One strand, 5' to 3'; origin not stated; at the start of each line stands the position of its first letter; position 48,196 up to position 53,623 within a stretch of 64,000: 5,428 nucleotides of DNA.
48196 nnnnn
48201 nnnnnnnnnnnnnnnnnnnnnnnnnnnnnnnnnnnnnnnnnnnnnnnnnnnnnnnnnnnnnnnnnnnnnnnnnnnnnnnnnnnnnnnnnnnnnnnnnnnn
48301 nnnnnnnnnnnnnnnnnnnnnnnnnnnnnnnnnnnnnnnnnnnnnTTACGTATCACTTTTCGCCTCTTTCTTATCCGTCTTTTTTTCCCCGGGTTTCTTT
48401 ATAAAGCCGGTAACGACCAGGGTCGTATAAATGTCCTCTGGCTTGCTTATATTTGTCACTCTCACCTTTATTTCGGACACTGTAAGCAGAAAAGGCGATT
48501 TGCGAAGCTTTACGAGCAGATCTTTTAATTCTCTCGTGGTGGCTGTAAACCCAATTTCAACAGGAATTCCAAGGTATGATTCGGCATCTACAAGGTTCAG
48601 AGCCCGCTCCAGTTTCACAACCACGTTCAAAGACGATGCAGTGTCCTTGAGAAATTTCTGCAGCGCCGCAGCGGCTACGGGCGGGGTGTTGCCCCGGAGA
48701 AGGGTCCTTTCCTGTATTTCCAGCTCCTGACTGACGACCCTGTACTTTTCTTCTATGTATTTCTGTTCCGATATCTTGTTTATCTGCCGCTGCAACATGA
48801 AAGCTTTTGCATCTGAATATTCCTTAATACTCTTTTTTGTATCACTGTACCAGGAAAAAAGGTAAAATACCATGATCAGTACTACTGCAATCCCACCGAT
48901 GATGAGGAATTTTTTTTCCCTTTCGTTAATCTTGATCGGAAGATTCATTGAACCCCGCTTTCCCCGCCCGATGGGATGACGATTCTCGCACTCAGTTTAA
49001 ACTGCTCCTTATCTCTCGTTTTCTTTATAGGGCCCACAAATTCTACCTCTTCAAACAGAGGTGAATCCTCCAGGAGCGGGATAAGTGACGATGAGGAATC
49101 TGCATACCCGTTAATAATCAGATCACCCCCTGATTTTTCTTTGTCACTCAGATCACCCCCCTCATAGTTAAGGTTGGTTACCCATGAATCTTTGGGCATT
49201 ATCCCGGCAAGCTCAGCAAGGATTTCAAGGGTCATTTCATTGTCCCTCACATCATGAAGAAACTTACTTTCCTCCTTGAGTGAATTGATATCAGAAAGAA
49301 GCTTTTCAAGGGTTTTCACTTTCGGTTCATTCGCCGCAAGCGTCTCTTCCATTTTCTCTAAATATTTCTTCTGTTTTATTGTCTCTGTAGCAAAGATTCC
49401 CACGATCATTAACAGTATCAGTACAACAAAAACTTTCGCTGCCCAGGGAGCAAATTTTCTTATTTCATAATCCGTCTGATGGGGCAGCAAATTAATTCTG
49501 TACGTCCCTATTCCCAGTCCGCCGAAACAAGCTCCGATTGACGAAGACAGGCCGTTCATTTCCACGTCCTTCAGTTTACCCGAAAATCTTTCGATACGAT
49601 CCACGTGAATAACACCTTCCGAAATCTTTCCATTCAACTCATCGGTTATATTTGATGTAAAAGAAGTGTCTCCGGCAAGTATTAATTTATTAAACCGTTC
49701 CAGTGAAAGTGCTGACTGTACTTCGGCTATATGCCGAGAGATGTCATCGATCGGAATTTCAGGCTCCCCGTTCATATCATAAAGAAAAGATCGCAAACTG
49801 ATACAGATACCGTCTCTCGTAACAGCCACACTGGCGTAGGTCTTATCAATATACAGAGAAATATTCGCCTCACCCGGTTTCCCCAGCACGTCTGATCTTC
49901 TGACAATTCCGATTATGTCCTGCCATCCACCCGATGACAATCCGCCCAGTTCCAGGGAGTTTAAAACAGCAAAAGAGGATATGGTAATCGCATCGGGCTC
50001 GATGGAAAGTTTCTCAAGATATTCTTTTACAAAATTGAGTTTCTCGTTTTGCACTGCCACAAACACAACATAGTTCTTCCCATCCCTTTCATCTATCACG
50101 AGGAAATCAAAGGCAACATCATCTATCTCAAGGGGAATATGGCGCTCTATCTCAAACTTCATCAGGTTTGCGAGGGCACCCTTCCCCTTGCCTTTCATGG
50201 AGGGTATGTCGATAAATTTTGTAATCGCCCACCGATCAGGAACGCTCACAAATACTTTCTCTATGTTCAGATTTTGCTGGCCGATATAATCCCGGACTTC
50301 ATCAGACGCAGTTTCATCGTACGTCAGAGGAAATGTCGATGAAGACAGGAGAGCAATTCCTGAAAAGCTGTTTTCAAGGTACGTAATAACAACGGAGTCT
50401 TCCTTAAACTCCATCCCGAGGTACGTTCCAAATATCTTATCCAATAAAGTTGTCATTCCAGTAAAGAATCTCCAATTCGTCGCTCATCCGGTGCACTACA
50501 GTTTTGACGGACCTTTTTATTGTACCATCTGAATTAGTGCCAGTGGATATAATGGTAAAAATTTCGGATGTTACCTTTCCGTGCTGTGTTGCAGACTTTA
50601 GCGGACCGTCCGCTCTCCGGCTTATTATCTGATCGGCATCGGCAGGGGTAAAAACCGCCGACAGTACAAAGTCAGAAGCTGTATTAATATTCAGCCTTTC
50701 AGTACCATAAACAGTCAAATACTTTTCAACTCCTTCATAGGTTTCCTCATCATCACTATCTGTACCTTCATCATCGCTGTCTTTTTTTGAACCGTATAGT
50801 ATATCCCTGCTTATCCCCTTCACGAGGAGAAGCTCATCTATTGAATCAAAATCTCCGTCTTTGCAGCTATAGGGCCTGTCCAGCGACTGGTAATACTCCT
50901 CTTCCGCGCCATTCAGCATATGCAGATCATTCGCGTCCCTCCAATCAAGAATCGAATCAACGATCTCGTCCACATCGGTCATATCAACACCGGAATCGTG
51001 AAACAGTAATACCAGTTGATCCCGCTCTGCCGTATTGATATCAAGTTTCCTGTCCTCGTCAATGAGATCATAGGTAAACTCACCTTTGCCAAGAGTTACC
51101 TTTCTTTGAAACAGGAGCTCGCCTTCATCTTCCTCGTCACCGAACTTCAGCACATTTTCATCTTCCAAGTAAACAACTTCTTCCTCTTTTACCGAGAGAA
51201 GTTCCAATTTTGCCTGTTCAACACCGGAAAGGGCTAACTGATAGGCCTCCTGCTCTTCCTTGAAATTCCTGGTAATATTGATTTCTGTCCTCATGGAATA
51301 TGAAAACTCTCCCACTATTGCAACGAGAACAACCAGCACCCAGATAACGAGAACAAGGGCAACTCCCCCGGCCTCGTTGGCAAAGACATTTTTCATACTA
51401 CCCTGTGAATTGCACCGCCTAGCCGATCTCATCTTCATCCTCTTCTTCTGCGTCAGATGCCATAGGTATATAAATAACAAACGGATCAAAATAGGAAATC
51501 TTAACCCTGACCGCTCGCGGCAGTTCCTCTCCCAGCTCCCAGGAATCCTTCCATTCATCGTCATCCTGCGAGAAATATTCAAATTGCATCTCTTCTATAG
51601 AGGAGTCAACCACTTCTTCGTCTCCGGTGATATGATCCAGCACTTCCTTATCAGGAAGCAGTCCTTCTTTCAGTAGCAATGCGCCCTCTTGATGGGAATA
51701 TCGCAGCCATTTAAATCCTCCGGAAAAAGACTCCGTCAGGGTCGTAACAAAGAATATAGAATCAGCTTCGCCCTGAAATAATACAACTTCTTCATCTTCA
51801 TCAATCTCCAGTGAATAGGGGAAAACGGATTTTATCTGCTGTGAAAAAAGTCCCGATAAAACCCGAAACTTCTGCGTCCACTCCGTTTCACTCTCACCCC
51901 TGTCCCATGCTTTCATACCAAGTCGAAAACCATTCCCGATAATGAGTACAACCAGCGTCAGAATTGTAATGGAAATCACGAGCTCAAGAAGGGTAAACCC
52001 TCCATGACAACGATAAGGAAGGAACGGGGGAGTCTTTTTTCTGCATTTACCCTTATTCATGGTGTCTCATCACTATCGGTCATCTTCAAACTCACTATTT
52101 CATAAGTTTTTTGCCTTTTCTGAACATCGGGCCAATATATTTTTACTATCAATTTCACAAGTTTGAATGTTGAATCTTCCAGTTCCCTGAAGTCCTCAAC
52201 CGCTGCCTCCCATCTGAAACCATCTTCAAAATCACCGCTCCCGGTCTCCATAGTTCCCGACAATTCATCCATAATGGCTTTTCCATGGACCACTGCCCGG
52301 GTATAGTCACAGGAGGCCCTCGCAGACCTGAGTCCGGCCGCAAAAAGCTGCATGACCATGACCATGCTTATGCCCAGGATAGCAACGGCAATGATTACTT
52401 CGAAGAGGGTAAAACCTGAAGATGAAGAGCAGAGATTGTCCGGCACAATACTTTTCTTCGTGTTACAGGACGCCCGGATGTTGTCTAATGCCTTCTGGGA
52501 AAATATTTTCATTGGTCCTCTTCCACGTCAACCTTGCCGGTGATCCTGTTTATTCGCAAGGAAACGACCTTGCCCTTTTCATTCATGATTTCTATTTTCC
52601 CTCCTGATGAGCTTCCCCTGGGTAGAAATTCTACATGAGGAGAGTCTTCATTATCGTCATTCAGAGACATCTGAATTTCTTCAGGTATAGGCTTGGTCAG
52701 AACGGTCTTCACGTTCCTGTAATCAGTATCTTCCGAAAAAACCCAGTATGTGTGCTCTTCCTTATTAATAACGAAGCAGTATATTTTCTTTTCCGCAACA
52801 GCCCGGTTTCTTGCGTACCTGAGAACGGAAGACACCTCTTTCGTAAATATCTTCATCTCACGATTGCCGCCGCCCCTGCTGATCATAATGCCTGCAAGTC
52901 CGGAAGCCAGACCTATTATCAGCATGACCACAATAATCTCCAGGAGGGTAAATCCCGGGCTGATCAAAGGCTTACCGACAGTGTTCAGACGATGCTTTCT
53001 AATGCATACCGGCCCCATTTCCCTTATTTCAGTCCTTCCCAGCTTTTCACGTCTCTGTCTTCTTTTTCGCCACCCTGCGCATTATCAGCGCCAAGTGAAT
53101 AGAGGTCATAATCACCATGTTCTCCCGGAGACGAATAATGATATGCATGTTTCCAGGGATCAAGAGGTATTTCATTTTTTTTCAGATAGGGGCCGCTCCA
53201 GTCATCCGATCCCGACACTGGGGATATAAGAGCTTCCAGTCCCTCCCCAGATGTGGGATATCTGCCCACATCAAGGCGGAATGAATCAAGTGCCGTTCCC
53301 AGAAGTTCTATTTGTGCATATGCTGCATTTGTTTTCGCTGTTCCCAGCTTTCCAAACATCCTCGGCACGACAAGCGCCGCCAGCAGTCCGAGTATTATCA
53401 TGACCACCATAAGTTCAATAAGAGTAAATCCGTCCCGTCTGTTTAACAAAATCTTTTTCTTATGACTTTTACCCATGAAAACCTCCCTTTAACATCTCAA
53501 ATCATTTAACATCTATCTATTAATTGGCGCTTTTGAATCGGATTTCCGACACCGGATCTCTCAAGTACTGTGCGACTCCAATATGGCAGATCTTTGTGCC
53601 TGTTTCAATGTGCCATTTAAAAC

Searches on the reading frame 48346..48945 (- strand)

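Call 6: search_protein_families(library=pfam, proteins=[window:48346-48945:-], max_evalue=0.001)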
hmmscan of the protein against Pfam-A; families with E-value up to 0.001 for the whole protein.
window:48346-48945:- (199 aa): 1 family
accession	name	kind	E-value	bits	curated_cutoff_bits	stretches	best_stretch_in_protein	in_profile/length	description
PF10741.14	T2SSM_b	-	4.2e-09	36.7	21.7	1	80-180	4-109/111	Type II secretion system (T2SS), protein M subtype b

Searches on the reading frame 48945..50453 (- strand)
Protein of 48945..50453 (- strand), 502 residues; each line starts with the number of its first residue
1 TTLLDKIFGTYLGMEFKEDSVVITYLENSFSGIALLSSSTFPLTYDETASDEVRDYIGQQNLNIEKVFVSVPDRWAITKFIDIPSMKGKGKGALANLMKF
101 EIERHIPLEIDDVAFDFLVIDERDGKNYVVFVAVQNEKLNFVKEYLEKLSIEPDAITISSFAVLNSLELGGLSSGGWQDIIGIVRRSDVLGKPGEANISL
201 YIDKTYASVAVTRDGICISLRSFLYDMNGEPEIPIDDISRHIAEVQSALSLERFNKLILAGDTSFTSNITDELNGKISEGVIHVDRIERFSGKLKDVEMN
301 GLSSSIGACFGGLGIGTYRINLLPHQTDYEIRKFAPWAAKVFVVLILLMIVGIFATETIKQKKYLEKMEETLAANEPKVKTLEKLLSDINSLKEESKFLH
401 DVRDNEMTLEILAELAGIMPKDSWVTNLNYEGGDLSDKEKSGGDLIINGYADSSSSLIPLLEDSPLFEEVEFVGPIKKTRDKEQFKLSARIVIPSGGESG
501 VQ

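Call 6: search_protein_families(library=pfam, proteins=[window:48945-50453:-], max_evalue=0.001)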
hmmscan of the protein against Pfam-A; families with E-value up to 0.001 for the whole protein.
window:48945-50453:- (502 aa): 2 families
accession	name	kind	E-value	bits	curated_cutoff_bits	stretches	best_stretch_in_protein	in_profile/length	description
PF05137.18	PilN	-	6.1e-12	45.9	22.8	1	411-491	2-78/78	Fimbrial assembly protein (PilN)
PF11104.14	PilM_2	-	3.2e-08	33.3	27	1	49-169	47-168/340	Type IV pilus assembly protein PilM;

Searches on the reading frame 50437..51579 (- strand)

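Call 6: search_protein_families(library=pfam, proteins=[window:50437-51579:-], max_evalue=0.001)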
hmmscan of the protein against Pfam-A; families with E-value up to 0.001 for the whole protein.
window:50437-51579:- (380 aa): 3 families
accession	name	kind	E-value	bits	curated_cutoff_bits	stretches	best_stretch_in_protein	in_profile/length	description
PF21687.3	T2SSK_1st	-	1.4e-14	55.2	26.2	1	181-260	15-94/107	Type II secretion system (T2SS), protein K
PF03934.19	T2SSK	-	4.9e-06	27.3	24.2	1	296-330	1-38/63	Type II secretion system (T2SS), protein K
PF12836.13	HHH_3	-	9.7e-06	26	27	0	294-332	4-45/65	Helix-hairpin-helix motif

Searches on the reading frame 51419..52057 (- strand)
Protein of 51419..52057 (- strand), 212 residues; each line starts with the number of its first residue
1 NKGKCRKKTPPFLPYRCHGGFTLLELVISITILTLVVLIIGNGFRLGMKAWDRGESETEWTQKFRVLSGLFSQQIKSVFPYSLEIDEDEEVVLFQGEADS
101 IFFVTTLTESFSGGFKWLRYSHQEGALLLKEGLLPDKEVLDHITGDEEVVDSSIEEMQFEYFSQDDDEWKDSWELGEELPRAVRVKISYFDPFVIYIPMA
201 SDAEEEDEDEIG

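Call 6: search_protein_families(library=pfam, proteins=[window:51419-52057:-], max_evalue=0.001)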
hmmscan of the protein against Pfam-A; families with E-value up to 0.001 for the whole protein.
window:51419-52057:- (212 aa): 2 families
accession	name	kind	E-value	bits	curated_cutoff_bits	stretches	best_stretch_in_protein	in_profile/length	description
PF07963.17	N_methyl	-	3.3e-06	26.9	21.2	1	17-40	3-26/27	Prokaryotic N-terminal methylation motif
PF11612.13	T2SSJ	-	8.4e-06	26.6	28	1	115-187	57-128/140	Type II secretion system (T2SS), protein J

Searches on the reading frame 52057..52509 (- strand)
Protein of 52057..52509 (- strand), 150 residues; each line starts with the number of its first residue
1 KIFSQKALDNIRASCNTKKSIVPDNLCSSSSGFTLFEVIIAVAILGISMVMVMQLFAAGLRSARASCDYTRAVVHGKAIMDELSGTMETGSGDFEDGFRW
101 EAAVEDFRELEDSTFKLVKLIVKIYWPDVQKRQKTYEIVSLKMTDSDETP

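Call 6: search_protein_families(library=pfam, proteins=[window:52057-52509:-], max_evalue=0.001)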
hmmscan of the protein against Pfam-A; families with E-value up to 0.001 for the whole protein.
window:52057-52509:- (150 aa): 1 family
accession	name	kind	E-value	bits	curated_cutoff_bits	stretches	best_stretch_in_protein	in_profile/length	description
PF07963.17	N_methyl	-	9.6e-07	28.6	21.2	1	28-53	2-27/27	Prokaryotic N-terminal methylation motif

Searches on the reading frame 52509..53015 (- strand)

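Call 6: search_protein_families(library=pfam, proteins=[window:52509-53015:-], max_evalue=0.001)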
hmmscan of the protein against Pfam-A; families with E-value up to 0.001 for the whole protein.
window:52509-53015:- (168 aa): 2 families
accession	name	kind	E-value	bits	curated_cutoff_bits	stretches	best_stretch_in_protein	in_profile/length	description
PF07963.17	N_methyl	-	0.00011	22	21.2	1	21-41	6-26/27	Prokaryotic N-terminal methylation motif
PF12019.13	GspH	-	0.00014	22.8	21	1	60-157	4-106/108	Type II transport protein GspH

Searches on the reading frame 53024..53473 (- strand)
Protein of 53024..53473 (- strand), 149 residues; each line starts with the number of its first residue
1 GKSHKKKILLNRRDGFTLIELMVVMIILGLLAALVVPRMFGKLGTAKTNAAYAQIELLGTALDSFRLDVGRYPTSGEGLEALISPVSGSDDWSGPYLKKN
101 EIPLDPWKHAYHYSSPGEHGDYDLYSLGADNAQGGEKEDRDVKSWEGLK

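Call 6: search_protein_families(library=pfam, proteins=[window:53024-53473:-], max_evalue=0.001)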
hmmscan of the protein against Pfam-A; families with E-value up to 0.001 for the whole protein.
window:53024-53473:- (149 aa): 2 families
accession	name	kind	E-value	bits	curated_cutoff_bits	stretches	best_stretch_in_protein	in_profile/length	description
PF08334.16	T2SSG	-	1.9e-37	128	21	1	38-145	1-108/108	Type II secretion system (T2SS), protein G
PF07963.17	N_methyl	-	4.9e-09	35.8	21.2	1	11-35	2-26/27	Prokaryotic N-terminal methylation motif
